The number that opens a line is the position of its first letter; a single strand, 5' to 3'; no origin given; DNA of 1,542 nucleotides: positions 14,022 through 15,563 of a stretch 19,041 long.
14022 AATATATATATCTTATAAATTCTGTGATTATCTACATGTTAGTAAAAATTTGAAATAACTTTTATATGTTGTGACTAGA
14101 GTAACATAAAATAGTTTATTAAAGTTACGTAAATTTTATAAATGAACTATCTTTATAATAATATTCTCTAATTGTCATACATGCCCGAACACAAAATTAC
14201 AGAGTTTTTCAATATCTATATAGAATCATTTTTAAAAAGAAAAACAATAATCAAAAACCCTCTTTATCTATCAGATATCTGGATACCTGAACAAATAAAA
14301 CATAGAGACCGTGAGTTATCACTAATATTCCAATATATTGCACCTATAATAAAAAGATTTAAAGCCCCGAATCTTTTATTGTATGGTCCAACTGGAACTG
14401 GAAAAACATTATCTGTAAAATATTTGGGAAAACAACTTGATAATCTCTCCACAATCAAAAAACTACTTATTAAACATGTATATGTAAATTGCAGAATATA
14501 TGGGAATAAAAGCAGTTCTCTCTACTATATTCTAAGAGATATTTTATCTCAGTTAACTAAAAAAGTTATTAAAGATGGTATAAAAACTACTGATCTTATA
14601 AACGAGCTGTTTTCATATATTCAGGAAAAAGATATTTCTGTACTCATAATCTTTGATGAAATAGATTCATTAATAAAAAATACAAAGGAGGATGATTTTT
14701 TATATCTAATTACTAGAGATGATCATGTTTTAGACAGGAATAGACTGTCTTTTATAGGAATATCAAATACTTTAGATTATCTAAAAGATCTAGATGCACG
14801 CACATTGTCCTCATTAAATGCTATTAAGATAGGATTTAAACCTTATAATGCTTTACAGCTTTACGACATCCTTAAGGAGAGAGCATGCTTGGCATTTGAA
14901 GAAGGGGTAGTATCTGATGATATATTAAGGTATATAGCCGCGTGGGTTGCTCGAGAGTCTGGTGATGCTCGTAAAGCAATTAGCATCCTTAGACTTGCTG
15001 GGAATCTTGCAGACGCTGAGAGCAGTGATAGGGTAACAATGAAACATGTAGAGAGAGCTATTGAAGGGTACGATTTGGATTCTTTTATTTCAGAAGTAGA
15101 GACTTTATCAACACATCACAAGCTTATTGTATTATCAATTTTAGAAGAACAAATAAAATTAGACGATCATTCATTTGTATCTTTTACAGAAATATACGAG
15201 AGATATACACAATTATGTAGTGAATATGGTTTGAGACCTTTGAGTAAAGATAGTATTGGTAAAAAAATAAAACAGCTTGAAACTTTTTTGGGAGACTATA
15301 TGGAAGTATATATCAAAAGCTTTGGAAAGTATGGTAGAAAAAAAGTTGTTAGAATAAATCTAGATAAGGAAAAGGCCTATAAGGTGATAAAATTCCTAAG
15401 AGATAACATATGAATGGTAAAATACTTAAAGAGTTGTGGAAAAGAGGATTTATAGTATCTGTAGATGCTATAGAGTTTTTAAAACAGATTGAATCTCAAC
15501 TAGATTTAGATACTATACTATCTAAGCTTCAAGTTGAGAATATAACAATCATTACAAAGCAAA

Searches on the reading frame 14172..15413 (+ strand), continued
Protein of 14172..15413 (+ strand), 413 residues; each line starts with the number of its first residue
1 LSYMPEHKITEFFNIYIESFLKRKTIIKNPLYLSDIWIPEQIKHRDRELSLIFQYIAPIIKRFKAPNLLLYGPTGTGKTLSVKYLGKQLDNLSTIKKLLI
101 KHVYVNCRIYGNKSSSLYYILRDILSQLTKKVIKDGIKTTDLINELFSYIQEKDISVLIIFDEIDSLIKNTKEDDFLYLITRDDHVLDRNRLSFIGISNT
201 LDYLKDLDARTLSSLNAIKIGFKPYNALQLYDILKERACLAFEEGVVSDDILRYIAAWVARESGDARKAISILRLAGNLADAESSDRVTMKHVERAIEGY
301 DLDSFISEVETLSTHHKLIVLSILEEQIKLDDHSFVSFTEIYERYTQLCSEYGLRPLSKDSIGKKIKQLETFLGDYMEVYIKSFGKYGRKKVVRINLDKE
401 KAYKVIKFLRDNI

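Call 54: search_solved_structures(query=window:14181-15410:+, max_evalue=0.00001, show_alignments=2)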
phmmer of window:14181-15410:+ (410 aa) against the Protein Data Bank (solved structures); distinct sequences matched with E-value up to 0.00001: 17.
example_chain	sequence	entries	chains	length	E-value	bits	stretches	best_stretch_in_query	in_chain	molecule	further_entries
2qby_A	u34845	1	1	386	3.9e-57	197.7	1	23-397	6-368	Cell division control protein 6 homolog 1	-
2v1u_A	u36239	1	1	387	1.7e-54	189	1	28-396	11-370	CELL DIVISION CONTROL PROTEIN 6 HOMOLOG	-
2qby_B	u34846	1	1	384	5.5e-37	131.3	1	23-403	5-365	Cell division control protein 6 homolog 3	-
1fnn_A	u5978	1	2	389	6.8e-23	85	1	29-359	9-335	CELL DIVISION CONTROL PROTEIN 6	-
1w5s_A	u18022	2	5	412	2.1e-16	63.6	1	30-355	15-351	ORIGIN RECOGNITION COMPLEX SUBUNIT 2 ORC2 | ORC2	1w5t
4xgc_A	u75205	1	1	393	2.2e-16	63.5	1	30-343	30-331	Origin recognition complex subunit 1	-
7jgr_A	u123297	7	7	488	4.3e-16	62.6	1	30-343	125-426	Origin recognition complex subunit 1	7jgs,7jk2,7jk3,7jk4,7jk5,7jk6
5uj7_A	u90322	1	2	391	4.8e-16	62.4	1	33-351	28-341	Origin recognition complex subunit 1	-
7jpo_A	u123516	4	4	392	4.8e-16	62.4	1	33-351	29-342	Origin recognition complex subunit 1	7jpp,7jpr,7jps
8rwv_F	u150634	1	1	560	5.9e-16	62.1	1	29-288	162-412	Cell division control protein 6 homolog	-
8s0e_G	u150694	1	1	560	6e-16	62.1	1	29-288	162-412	Cell division control protein 6 homolog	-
5ujm_A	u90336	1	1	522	1.1e-15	61.2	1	33-351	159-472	Origin recognition complex subunit 1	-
7ctf_A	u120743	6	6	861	3.7e-15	59.5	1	33-351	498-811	Origin recognition complex subunit 1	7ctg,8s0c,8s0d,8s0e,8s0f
8rwv_A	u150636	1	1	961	4.5e-15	59.2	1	33-351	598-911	Origin recognition complex subunit 1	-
7jgr_G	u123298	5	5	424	1.4e-12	51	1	41-299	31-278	Cell division control protein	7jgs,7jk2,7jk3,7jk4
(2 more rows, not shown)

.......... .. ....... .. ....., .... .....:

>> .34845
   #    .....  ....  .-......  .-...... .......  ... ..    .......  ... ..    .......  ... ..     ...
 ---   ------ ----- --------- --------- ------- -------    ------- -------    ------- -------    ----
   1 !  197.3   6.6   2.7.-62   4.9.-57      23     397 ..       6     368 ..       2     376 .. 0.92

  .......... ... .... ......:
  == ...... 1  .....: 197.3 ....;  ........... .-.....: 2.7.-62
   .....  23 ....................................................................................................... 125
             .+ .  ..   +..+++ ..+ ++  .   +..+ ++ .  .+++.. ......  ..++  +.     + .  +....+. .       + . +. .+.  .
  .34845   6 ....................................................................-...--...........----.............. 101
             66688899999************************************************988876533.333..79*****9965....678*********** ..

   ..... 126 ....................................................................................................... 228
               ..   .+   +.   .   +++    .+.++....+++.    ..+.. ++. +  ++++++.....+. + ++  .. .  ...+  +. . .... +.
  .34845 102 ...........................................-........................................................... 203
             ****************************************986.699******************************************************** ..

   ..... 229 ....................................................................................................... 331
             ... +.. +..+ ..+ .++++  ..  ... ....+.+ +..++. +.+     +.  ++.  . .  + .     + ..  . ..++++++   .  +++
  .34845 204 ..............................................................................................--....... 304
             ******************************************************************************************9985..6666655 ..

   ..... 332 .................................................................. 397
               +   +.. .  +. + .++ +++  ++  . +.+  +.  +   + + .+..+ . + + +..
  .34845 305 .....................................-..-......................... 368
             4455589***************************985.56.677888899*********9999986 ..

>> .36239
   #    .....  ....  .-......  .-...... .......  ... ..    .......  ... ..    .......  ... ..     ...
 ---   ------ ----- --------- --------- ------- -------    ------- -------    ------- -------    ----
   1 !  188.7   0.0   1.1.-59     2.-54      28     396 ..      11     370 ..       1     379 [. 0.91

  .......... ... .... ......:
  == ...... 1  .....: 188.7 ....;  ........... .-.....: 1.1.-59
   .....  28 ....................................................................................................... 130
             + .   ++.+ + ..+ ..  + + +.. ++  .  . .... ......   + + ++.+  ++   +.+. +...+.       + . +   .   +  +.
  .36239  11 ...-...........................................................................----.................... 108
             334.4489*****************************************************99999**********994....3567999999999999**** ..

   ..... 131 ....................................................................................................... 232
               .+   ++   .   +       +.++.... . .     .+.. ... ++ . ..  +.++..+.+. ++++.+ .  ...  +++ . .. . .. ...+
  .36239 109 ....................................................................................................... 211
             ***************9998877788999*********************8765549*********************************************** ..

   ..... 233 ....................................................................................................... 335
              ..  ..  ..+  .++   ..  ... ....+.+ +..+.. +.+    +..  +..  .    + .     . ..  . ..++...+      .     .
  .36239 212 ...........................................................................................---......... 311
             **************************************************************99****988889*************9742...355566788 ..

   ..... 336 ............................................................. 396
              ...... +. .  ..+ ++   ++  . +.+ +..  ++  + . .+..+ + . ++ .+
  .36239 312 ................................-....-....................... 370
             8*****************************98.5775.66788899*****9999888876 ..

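Call 63: find_encoding_contigs(protein=P0008, flank=2500, max_places=1)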
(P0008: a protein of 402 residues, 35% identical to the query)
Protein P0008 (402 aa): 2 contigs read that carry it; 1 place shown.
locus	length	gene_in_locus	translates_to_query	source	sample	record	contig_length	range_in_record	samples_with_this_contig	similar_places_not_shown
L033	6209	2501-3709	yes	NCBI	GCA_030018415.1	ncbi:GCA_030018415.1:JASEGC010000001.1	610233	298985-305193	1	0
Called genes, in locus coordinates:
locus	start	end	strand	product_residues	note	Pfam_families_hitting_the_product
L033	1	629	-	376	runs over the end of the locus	PF01751:Toprim (weak), PF13155:Toprim_2 (weak), PF13662:Toprim_4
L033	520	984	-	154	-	PF01751:Toprim, PF13662:Toprim_4 (weak)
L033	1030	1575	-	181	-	PF00571:CBS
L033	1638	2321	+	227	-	PF00149:Metallophos, PF12850:Metallophos_2, PF14582:Metallophos_3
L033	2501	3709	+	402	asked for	PF01637:ATPase_2 (weak), PF13191:AAA_16 (weak), PF00004:AAA, PF13401:AAA_22, PF22606:Cdc6-ORC-like_ATPase_lid (weak), PF22703:Cdc6_lid, PF09079:WHD_Cdc6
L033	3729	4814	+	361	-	-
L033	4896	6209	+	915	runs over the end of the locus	PF03104:DNA_pol_B_exo1, PF00136:DNA_pol_B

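Call 84: search_protein_representatives(alignment_id=A2)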
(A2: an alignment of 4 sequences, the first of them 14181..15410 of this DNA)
Query: 4 sequences, 405 profile positions. Proteins with E-value up to 0.001 (for the whole library): 6431; up to 1e-10: 3859; up to 1e-30: 1053. The best 150 are listed.
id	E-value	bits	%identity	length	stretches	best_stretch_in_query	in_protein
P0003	1.1e-207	706.4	-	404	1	1-405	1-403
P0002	4.0e-199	678.2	-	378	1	29-405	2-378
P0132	1.6e-99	350.2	-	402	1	2-401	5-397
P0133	1.7e-99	350.1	-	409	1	3-405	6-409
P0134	5.4e-97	341.8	-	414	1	3-405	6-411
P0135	9.2e-97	341.1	-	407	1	2-405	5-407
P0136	5.8e-89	315.4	-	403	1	7-401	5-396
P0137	2.9e-85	303.2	-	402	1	10-403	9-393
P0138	6.2e-84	298.8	-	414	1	10-402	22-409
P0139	9.1e-84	298.3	-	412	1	7-363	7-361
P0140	5.6e-82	292.4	-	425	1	10-403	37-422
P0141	9.1e-82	291.7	-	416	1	11-383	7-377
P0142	2.1e-81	290.5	-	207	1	201-401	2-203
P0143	7.0e-80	285.5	-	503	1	13-403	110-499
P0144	6.7e-79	282.2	-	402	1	7-405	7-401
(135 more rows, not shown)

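Call 86: find_homologous_proteins(query=P0132, max_evalue=1e-40)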
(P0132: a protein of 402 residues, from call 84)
Query P0132 (402 aa): 2 proteins with E <= 1e-40 among 8000 candidates.
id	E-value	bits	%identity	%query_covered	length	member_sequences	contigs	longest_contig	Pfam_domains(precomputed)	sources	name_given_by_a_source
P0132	4.8e-253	857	100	100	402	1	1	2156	PF22703.3,PF22606.3,PF00004.36,PF13401.13,PF01637.25,PF09079.18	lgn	-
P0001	1.0e-79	287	39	98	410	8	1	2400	PF02257.22,PF22703.3,PF22606.3,PF00004.36,PF13401.13,PF09079.18,PF13191.13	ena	-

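Call 87: find_encoding_contigs(protein=P0132, flank=2000, max_places=2)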
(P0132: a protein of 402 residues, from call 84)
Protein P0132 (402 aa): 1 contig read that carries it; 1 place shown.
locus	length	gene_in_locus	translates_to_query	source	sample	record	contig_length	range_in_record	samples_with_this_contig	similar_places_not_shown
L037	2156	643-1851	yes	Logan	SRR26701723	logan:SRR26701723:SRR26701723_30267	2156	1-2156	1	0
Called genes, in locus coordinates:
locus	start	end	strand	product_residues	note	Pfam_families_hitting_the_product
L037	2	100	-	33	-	?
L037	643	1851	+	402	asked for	PF01637:ATPase_2, PF13401:AAA_22 (weak), PF00004:AAA, PF22606:Cdc6-ORC-like_ATPase_lid (weak), PF22703:Cdc6_lid, PF09079:WHD_Cdc6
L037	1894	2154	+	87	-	?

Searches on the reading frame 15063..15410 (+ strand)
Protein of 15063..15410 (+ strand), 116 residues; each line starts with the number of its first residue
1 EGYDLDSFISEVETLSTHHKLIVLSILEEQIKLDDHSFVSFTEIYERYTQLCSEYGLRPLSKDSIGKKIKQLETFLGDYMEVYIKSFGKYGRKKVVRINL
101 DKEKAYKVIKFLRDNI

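Call 77: find_homologous_proteins(query=window:15063-15410:+, max_evalue=0.001)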
Query seq(116 aa) (116 aa): 1 proteins with E <= 0.001 among 12 candidates.
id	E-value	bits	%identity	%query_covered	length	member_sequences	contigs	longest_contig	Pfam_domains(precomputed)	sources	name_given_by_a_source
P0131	1.4e-60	220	100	91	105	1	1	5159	PF02257.22,PF09079.18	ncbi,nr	ncbi:MAG TPA: hypothetical protein EYH22_03360, partial [Candidatus Nanopusillus sp.]|nr:hypothetica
